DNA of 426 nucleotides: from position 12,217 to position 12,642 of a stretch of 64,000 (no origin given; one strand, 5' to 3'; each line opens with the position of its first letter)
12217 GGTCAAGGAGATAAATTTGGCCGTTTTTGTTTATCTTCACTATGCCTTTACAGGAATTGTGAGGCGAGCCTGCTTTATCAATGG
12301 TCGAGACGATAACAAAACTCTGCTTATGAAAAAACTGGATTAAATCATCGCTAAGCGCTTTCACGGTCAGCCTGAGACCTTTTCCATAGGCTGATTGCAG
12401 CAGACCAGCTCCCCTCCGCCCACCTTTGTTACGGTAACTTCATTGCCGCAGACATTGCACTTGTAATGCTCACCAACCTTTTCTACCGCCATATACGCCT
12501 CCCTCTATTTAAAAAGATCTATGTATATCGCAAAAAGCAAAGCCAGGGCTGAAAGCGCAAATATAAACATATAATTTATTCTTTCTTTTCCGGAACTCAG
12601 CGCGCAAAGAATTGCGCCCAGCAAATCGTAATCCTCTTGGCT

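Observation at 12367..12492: Untracked 41-codon desulforedoxin-like ORF inside an oxidative-stress gene cluster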

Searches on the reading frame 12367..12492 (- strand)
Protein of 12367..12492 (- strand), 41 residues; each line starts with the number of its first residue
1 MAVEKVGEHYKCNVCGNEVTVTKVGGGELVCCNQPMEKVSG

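Call 3: search_protein_families(library=pfam, proteins=[window:12367-12492:-], max_evalue=0.01)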
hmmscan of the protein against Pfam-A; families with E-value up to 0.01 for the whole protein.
window:12367-12492:- (41 aa): 2 families
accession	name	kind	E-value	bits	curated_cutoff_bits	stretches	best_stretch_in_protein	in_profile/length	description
PF06397.17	Desulfoferrod_N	-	5.5e-17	61.6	23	1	5-38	2-35/36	Desulfoferrodoxin, N-terminal domain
PF21344.3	Zn_ribbon_LysW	-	0.0014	18.6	27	1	11-33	2-25/46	Alpha-aminoadipate carrier protein LysW-like, globular domain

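Call 4: search_solved_structures(query=window:12370-12492:-, max_evalue=1, show_alignments=3)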
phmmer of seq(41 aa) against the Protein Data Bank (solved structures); distinct sequences matched with E-value up to 1: 11.
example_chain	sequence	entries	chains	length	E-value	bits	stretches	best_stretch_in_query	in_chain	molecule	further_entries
1vzg_A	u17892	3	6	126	5.7e-07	32.4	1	9-39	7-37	DESULFOFERRODOXIN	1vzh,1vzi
2ji1_A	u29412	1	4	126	5.7e-07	32.4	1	9-39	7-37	Desulfoferrodoxin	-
2ji2_A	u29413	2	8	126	5.7e-07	32.4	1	9-39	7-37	Desulfoferrodoxin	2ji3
1cfw_A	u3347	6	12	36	6.6e-07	32.2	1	7-38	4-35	PROTEIN (DESULFOREDOXIN) | DESULFOREDOXIN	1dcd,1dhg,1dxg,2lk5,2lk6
1dfx_A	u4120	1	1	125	2.1e-06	30.7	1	8-38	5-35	DESULFOFERRODOXIN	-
7txc_E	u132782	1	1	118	0.2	15.4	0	7-20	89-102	Hypermethylated in cancer 2 protein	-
6o8w_G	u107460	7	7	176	0.28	14.9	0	8-25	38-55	50S ribosomal protein L6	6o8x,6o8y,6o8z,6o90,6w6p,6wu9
6nw1_A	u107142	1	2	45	0.31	14.8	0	9-19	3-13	Rubredoxin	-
8xie_B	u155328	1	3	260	0.69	13.7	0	4-37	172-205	Exosome complex component Rrp42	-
5k2m_E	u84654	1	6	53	0.77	13.6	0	11-32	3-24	Probable lysine biosynthesis protein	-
2mdg_A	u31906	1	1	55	0.87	13.4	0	7-18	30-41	Zinc finger protein 423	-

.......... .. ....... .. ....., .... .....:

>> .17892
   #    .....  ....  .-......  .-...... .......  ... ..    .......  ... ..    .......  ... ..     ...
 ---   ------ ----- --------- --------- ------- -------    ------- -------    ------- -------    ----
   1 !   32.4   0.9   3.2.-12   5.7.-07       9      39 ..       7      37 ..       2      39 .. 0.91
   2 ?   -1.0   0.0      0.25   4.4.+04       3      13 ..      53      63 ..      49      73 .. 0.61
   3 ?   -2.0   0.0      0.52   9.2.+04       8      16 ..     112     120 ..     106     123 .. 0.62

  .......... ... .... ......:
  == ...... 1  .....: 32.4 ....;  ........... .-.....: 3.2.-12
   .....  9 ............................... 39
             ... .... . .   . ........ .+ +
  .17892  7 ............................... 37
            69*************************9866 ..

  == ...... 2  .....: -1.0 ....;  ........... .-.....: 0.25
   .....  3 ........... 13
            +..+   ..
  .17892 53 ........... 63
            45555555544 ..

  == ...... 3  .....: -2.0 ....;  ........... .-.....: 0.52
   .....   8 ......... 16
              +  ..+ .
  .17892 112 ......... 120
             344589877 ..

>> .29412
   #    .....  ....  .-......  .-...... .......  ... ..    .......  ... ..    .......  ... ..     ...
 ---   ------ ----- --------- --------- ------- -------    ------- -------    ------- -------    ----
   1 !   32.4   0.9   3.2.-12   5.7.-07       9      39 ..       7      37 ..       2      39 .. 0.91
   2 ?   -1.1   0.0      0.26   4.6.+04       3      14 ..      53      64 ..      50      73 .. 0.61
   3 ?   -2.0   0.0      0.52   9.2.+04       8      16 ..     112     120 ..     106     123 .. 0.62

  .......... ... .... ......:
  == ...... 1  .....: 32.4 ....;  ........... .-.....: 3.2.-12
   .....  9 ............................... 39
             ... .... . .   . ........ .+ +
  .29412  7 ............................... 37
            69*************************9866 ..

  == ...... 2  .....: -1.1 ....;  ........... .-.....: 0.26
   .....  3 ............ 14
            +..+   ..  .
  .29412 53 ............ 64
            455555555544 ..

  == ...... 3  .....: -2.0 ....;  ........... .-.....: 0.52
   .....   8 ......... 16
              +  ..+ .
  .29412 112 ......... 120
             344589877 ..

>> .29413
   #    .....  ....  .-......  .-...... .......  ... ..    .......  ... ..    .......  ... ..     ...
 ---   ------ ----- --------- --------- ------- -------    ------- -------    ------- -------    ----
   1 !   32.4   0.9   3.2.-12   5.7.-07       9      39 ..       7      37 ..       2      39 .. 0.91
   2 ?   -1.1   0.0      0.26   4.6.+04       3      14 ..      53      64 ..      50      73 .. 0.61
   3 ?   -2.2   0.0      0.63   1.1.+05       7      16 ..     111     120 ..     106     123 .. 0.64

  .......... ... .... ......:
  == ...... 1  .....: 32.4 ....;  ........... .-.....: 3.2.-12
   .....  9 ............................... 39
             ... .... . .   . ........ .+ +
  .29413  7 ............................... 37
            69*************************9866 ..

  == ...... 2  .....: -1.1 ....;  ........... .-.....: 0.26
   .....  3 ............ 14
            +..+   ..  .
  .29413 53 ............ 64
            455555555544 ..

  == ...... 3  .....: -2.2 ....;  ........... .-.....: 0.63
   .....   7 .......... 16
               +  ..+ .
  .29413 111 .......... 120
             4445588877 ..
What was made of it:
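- On Rubredoxin: Rubredoxin 6NW1 matches only at E 0.31 (call 4).
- D. gigas desulforedoxin 1CFW/1DXG at E 6.6e-7 and desulfoferrodoxins at E 5.7e-7 (call 4).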

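Call 5: find_encoding_contigs(protein=window:12370-12492:-, flank=8000, max_places=8)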
Protein seq(41 aa) (41 aa): 2 contigs read that carry it; 2 places shown.
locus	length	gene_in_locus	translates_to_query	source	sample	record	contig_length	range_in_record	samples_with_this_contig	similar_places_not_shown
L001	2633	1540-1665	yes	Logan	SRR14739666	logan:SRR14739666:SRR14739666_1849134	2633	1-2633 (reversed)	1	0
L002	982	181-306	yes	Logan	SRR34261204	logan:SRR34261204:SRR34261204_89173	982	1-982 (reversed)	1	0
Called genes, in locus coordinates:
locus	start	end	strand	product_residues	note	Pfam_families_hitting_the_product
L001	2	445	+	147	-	?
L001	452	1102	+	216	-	PF00702:Hydrolase, PF12710:HAD (weak), PF13419:HAD_2, PF13242:Hydrolase_like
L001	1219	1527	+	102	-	-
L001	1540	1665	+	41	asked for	PF06397:Desulfoferrod_N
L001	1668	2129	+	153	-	PF01243:PNPOx_N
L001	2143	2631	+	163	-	?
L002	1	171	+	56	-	?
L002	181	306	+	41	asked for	PF06397:Desulfoferrod_N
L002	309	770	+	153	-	PF01243:PNPOx_N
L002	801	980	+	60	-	?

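Call 6: search_protein_families(library=ncbifam, proteins=[window:12367-12492:-], max_evalue=0.001)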
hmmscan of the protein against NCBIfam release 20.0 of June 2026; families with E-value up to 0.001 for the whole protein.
window:12367-12492:- (41 aa): 2 families
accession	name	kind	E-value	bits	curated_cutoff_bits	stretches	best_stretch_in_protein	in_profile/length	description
TIGR00319.1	desulf_FeS4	domain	1.2e-12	47.3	36.05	1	6-36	4-34/34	desulfoferrodoxin FeS4 iron-binding domain-containing protein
TIGR00320.1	dfx_rbo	equivalog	3e-10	40.4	146.9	1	7-39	5-37/125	desulfoferrodoxin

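Call 7: find_homologous_proteins(query=window:12370-12492:-, max_evalue=0.001)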
Query seq(41 aa) (41 aa): 196 proteins with E <= 0.001 among 196 candidates; the best 120 are listed.
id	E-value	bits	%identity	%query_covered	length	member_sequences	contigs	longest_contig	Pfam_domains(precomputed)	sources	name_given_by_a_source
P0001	3.4e-18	81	90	100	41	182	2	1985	PF06397.18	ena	-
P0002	6.0e-18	80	93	98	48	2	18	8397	PF06397.18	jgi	-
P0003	7.6e-18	80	88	100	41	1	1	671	PF06397.18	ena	-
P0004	6.9e-17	77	90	100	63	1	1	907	PF06397.18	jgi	-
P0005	1.5e-16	76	88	100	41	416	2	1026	PF06397.18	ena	-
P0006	1.6e-16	76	90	95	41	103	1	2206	PF06397.18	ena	-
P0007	1.8e-16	75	88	100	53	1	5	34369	PF06397.18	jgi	-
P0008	2.5e-16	75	88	100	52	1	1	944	PF06397.18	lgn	-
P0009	2.6e-16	75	80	100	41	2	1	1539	PF06397.18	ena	-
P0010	2.6e-16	75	90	100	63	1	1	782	PF06397.18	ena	-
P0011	2.7e-16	75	88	100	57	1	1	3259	PF06397.18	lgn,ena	-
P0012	2.8e-16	75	88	100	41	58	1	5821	PF06397.18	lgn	-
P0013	2.9e-16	75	80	100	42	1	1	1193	PF06397.18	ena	-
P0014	3.0e-16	75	85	100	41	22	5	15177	PF06397.18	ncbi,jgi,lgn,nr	ncbi:MAG: desulfoferrodoxin FeS4 iron-binding domain-containing protein [Candidatus Omnitrophota bac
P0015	3.1e-16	75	85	100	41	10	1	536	PF06397.18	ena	-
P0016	3.6e-16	74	85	95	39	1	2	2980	PF06397.18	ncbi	ncbi:MAG: desulfoferrodoxin FeS4 iron-binding domain-containing protein [Thermodesulfovibrionia bact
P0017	3.6e-16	74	85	95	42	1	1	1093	PF06397.18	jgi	jgi:desulfoferrodoxin-like iron-binding protein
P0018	3.8e-16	74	88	100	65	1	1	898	PF06397.18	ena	-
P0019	4.4e-16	74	85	100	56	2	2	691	PF06397.18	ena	-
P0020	4.8e-16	74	83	100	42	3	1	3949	PF06397.18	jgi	jgi:desulfoferrodoxin-like iron-binding protein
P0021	4.9e-16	74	88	100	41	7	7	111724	PF06397.18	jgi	jgi:desulfoferrodoxin-like iron-binding protein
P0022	5.6e-16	74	90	100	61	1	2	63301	PF06397.18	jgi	-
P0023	5.7e-16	74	90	100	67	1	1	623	PF06397.18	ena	-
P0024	5.8e-16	74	85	100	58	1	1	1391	PF06397.18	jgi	jgi:desulfoferrodoxin-like iron-binding protein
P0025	5.9e-16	74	83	100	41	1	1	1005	PF06397.18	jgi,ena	-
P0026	6.2e-16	74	80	100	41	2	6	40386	PF06397.18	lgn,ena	-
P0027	6.2e-16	74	85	100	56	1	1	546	PF06397.18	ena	-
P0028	6.7e-16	74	85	100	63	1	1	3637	PF06397.18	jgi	-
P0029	6.9e-16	74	85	100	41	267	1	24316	PF06397.18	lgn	-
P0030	9.1e-16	73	85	98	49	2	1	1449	PF06397.18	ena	-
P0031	9.1e-16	73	88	98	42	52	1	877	PF06397.18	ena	-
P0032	9.1e-16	73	85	95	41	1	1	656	PF06397.18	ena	-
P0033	1.2e-15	73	85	98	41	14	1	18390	PF06397.18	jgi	-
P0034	1.3e-15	73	85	100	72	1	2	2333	PF06397.18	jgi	jgi:desulfoferrodoxin-like iron-binding protein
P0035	1.6e-15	72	87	95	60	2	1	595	PF06397.18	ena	-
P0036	1.6e-15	72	88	100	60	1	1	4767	PF06397.18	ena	-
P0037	1.8e-15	72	85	95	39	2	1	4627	PF06397.18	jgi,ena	-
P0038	1.9e-15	72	80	100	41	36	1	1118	PF06397.18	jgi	jgi:desulfoferrodoxin-like iron-binding protein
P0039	1.9e-15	72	83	100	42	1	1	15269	PF06397.18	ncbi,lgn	-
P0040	1.9e-15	72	83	100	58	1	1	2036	PF06397.18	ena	-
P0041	2.3e-15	72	88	98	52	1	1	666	PF06397.18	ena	-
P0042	3.0e-15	72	80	100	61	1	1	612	PF06397.18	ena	-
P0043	3.3e-15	72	83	98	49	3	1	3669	PF06397.18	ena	-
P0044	3.6e-15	71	87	93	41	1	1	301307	PF06397.18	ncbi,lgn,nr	ncbi:MAG: desulfoferrodoxin FeS4 iron-binding domain-containing protein [Candidatus Omnitrophica bac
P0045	3.8e-15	71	85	98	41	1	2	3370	PF06397.18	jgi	-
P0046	4.0e-15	71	83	100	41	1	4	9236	PF06397.18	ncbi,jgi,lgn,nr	ncbi:MAG: desulfoferrodoxin FeS4 iron-binding domain-containing protein [Candidatus Omnitrophica bac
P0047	4.0e-15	71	87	93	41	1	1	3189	PF06397.18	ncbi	-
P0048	4.6e-15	71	83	100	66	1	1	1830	PF06397.18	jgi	jgi:desulfoferrodoxin-like iron-binding protein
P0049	5.4e-15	71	83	100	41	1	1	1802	PF06397.18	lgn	-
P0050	5.6e-15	71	85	100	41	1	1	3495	PF06397.18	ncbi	-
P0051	6.1e-15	71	83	100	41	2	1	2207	PF06397.18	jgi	-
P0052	6.4e-15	71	83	98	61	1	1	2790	PF06397.18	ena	-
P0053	6.5e-15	71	80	98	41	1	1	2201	PF06397.18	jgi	jgi:desulfoferrodoxin-like iron-binding protein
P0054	7.0e-15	71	80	100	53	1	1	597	PF06397.18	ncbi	-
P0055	7.2e-15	70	83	98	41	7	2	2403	PF06397.18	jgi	jgi:desulfoferrodoxin-like iron-binding protein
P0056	7.2e-15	70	85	100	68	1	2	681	PF06397.18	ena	-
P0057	7.6e-15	70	83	100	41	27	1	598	PF06397.18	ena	-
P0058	7.8e-15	70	83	100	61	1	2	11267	PF06397.18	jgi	-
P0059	7.8e-15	70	87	95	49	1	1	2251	PF06397.18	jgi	jgi:desulfoferrodoxin-like iron-binding protein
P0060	8.0e-15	70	80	100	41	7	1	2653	PF06397.18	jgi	jgi:desulfoferrodoxin-like iron-binding protein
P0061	8.1e-15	70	80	98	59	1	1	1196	PF06397.18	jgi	jgi:desulfoferrodoxin-like iron-binding protein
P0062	8.3e-15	70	83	100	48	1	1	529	PF06397.18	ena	-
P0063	8.7e-15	70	78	100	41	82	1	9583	PF06397.18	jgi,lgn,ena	-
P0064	9.8e-15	70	83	100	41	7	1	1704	PF06397.18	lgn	-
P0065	1.0e-14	70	92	93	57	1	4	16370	PF06397.18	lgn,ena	-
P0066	1.0e-14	70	80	100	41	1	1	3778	PF06397.18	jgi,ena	-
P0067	1.1e-14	70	75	98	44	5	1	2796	PF06397.18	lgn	-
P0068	1.3e-14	70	82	95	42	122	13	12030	PF06397.18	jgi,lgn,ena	jgi:desulfoferrodoxin-like iron-binding protein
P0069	1.4e-14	70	78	98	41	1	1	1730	PF06397.18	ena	-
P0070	1.4e-14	70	80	100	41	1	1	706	PF06397.18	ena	-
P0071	1.7e-14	69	87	95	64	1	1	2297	PF06397.18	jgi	-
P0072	1.8e-14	69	80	98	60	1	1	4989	PF06397.18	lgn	-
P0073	1.9e-14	69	80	98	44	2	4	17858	PF06397.18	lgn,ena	-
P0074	1.9e-14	69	85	95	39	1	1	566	PF06397.18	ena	-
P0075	2.0e-14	69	78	100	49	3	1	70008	PF06397.18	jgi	-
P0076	2.0e-14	69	78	98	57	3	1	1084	PF06397.18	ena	-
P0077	2.1e-14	69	83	100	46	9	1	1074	PF06397.18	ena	-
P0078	2.3e-14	69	78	100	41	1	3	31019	PF06397.18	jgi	-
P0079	2.3e-14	69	82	95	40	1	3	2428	PF06397.18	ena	-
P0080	2.3e-14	69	83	100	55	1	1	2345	PF06397.18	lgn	-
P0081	2.4e-14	69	78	98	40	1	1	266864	PF06397.18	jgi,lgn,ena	-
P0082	3.2e-14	68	79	95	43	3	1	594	PF06397.18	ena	-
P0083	3.3e-14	68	78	100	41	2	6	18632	PF06397.18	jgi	jgi:desulfoferrodoxin-like iron-binding protein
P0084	3.4e-14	68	80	100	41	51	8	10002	PF06397.18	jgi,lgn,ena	-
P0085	3.4e-14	68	80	98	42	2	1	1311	PF06397.18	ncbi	-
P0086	3.5e-14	68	80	100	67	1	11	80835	PF06397.18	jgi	jgi:desulfoferrodoxin-like iron-binding protein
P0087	3.6e-14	68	89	85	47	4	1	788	PF06397.18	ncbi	-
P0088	3.6e-14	68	83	100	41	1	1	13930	PF06397.18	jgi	jgi:desulfoferrodoxin-like iron-binding protein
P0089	3.6e-14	68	83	98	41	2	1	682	PF06397.18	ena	-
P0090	3.7e-14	68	83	98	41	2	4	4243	PF06397.18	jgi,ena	jgi:desulfoferrodoxin-like iron-binding protein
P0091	3.8e-14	68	87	93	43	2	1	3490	PF06397.18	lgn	-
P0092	3.8e-14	68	78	98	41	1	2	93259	PF06397.18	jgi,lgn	jgi:desulfoferrodoxin-like iron-binding protein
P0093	4.1e-14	68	83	98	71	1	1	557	PF06397.18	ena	-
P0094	4.4e-14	68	78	100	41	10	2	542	PF06397.18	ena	-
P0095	4.6e-14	68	80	98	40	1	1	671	PF06397.18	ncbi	-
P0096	4.8e-14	68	78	100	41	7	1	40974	PF06397.18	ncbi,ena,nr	ncbi:MAG: desulfoferrodoxin FeS4 iron-binding domain-containing protein [Candidatus Omnitrophica bac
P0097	5.1e-14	68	80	100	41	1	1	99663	PF06397.18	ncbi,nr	ncbi:MAG: desulfoferrodoxin FeS4 iron-binding domain-containing protein [Candidatus Omnitrophica bac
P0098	5.5e-14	68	83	98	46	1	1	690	PF06397.18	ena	-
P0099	5.6e-14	68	80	100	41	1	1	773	PF06397.18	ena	-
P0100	6.0e-14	68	89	90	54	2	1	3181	PF06397.18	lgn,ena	-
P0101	6.1e-14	68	85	95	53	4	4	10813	PF06397.18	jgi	jgi:desulfoferrodoxin-like iron-binding protein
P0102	6.4e-14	68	75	98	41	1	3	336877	PF06397.18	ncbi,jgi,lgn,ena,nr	ncbi:MAG: desulfoferrodoxin FeS4 iron-binding domain-containing protein [Candidatus Omnitrophica bac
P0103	6.5e-14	68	79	95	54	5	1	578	PF06397.18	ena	-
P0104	6.6e-14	68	85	95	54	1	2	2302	PF06397.18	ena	-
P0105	6.6e-14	68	85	95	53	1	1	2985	PF06397.18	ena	-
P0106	6.8e-14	68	85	95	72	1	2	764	PF06397.18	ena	-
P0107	7.0e-14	67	81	90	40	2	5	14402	PF06397.18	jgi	jgi:desulfoferrodoxin-like iron-binding protein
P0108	7.1e-14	67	82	93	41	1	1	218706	PF06397.18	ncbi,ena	-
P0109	7.2e-14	67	76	100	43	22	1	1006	PF06397.18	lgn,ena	-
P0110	7.6e-14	67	76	100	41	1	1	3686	PF06397.18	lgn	-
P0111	7.8e-14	67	82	95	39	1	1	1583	PF06397.18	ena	-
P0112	7.9e-14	67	85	95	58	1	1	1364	PF06397.18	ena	-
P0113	8.0e-14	67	78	98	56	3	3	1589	PF06397.18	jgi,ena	-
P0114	8.2e-14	67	82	95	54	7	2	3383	PF06397.18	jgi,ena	-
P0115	8.6e-14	67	80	98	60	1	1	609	PF06397.18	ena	-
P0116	9.0e-14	67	85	95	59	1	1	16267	PF06397.18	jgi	-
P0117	9.3e-14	67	78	100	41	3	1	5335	PF06397.18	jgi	jgi:desulfoferrodoxin-like iron-binding protein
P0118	9.4e-14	67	82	95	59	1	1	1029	PF06397.18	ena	-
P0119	9.8e-14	67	85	95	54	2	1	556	PF06397.18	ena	-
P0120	9.9e-14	67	78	100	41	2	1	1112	PF06397.18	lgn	-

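Call 9: find_related_loci(query=A1, collection=genome_contigs, flank=6000)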
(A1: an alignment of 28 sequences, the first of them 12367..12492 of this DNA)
Query A1 (41 aa) in genome_contigs; peptide patterns used: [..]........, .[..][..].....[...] (x = any residue, [..] = any of these).
600 stretches matched a pattern (row limit reached: there are more); 571 encode a relative of the query (tblastn E <= 1e-3); the best 80 are kept; 80 distinct loci.
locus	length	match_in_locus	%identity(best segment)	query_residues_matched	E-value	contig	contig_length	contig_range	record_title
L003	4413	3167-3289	88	1-41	1e-20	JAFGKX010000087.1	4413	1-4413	MAG: Candidatus Omnitrophota bacterium isolate Zod_Metabat.364 k87_8179914, whole genome shotgun sequence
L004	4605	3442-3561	93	1-40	2e-20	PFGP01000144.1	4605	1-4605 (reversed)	MAG: Candidatus Omnitrophica bacterium CG12_big_fil_rev_8_21_14_0_65_43_15 CG12_8_21_14_0.65_scaffold_9237_c, whole geno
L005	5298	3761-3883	88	1-41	3e-20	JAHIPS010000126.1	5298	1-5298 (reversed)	MAG: Candidatus Omnitrophota bacterium isolate KR13_S3.mb.80 KR13_S3.mb.80_k141_617913, whole genome shotgun sequence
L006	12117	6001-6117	95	1-39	3e-20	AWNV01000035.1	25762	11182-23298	Candidatus Aminicenans sakinawicola JGI OTU-1 OP8COM1_contig_34_0.35, whole genome shotgun sequence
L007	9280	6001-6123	88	1-41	5e-20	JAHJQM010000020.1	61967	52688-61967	MAG: Candidatus Omnitrophota bacterium isolate OS_PC_MetaG.mb.108 OS_PC_MetaG.mb.108_k141_271208, whole genome shotgun s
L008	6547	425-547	88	1-41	5e-20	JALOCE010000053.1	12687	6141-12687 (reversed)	MAG: Candidatus Omnitrophota bacterium isolate SO_2017_LW4 bin 43 scaffold_9525_c1_LW137-91_2017, whole genome shotgun s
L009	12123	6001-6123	90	1-41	6e-20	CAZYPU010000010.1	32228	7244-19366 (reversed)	MAG TPA_asm: uncultured Planctomycetia bacterium isolate binchicken_co332_134 genome assembly, contig: NODE_139_length_3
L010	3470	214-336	88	1-41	1e-19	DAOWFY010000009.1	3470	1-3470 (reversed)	MAG TPA_asm: bacterium isolate CSMAG_1977 CSMAG_1977_k141_692633_length_3470_cov_39.0000, whole genome shotgun sequence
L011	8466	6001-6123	83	1-41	1e-19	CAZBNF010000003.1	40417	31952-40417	MAG TPA_asm: uncultured Planctomycetia bacterium isolate SRP178699_co1_432 genome assembly, contig: NODE_920_length_4041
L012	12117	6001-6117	87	1-39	1e-19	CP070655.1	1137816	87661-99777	MAG: Candidatus Omnitrophota bacterium isolate bin81 chromosome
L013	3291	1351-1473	85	1-41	1e-19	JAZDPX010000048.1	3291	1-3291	MAG: Candidatus Omnitrophota bacterium isolate MEGAHIT-group-0.9 k141_11533659, whole genome shotgun sequence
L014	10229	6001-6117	87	1-39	2e-19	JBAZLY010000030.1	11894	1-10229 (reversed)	MAG: Candidatus Omnitrophota bacterium isolate SO_2017_LW4_28 scaffold_10358_c1_LW137-91_2017, whole genome shotgun sequ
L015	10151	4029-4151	85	1-41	3e-19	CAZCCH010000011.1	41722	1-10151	MAG TPA_asm: uncultured Planctomycetia bacterium isolate SRP077602_co2_372 genome assembly, contig: NODE_1402_length_417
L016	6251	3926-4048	83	1-41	3e-19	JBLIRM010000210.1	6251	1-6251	MAG: bacterium isolate MG2_202303_bin_300 MG2_202303_bin_300_scaffold_210, whole genome shotgun sequence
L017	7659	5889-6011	83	1-41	3e-19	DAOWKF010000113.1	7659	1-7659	MAG TPA_asm: Candidatus Omnitrophota bacterium isolate CSMAG_2088 CSMAG_2088_k141_2524745_length_7659_cov_33.0000, whole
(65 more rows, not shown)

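Call 27: predict_structure(alignment_id=A1)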
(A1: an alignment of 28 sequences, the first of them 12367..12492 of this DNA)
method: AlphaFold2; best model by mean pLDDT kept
length: 41 residues; sequences in the alignment: 28
mean_pLDDT: 87.8   pTM: 0.60
mean pLDDT of the five models: 87.8, 85.2, 85.0, 83.7, 83.6
residues with pLDDT >= 90: 24; 70-90: 15; 50-70: 2; < 50: 0
segments of 3 or more residues with pLDDT < 50: none
pLDDT, mean of each block of 10 residues (from residue 1): 84 94 85 91 59
secondary structure, 60 per line:
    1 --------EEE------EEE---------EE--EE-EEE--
elements in order: E9-11 E18-20 E37-39
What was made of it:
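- On Desulforedoxin / Desulfoferrod_N (PF06397, TIGR00319): AF2 pLDDT 87.8 (call 27). Only a monomer model could be built (call 27).
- Fold: AF2 pLDDT 87.8 (call 27).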

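Call 31: fold_search(model_id=the predicted structure, library=pdb)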
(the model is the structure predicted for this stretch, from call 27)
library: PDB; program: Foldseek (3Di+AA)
matches with E <= 10: 199; with E <= 0.001: 0
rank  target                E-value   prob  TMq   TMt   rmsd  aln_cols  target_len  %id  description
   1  1dxg_A                2.3e-03  1.00  0.82  0.92   0.8        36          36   47  CRYSTAL STRUCTURE OF DESULFOREDOXIN FROM DESULFOVIBRIO GIGAS AT 1.8 A RESOLUTION (released 1997-11-12)
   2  1dfx                  4.7e-03  1.00  0.78  0.27   1.1        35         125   54  DESULFOFERRODOXIN FROM DESULFOVIBRIO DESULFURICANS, ATCC 27774 (released 1998-10-14)
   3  1vzg_A                5.0e-03  1.00  0.81  0.28   1.1        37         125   54  Structure of superoxide reductase bound to ferrocyanide and active site expansion upon X-ray induced photoreduction (released 2004-08-27)
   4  2ji2_A                5.7e-03  1.00  0.84  0.29   1.0        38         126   53  X-ray structure of E114A mutant of superoxide reductase from Desulfoarculus baarsii in the native, reduced form (released 2007-05-01)
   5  2ji1_A                6.1e-03  1.00  0.83  0.29   0.9        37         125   54  X-ray structure of wild-type superoxide reductase from Desulfoarculus baarsii (released 2007-05-01)
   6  2ji2_B                7.0e-03  1.00  0.83  0.29   0.9        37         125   54  X-ray structure of E114A mutant of superoxide reductase from Desulfoarculus baarsii in the native, reduced form (released 2007-05-01)
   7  6wgg_4                8.8e-01  0.30  0.48  0.05   5.2        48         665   21  Atomic model of pre-insertion mutant OCCM-DNA complex(ORC-Cdc6-Cdt1-Mcm2-7 with Mcm6 WHD truncation) (released 2020-07-15)
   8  6wgi_4                1.1e+00  0.25  0.48  0.05   5.2        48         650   21  Atomic model of the mutant OCCM (ORC-Cdc6-Cdt1-Mcm2-7 with Mcm6 WHD truncation) loaded on DNA at 10.5 A resolution (released 2020-07-15)
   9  6yi2_MODEL_1_A        1.5e+00  0.13  0.38  0.25   6.9        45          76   18  UvrD helicase RNA polymerase interactions are governed by UvrDs carboxy terminal Tudor domain. (released 2020-10-21)
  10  5u8s_4                1.6e+00  0.11  0.38  0.04   4.9        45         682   24  Structure of eukaryotic CMG helicase at a replication fork (released 2017-01-25)
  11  8q6o_4                1.7e+00  0.30  0.50  0.11   3.3        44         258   25  X. laevis CMG dimer bound to dimeric DONSON - without ATPase (released 2023-10-18)
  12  6rxs_A                1.7e+00  0.18  0.37  0.11   3.6        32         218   19  Crystal structure of CobB Ac3(A76G,Y92A, I131L, V187Y) in complex with H4K16-Acetyl peptide (released 2020-04-15)
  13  6rxm_B                1.7e+00  0.18  0.38  0.11   3.6        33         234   18  Crystal structure of CobB Ac2 (A76G, I131C, V162G) in complex with H4K16-Acetyl peptide (released 2020-04-15)
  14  8x7t_A                1.7e+00  0.15  0.41  0.05   5.1        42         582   24  MCM in the Apo state. (released 2024-01-17)
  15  9gjw_4                1.7e+00  0.15  0.46  0.05   8.1        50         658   22  OCCM maturation intermediate stalled with an Arginine Finger mutation in Mcm2 (released 2025-03-05)
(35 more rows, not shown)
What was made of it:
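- On Desulforedoxin / Desulfoferrod_N (PF06397, TIGR00319): The next hits have E > 0.8 (call 31).
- Best PDB match is 1DXG, TM 0.82/0.92, rmsd 0.8 Å (call 31). Dx is homologous to the N-terminal domain of desulfoferrodoxins (calls 3, 4, 31).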
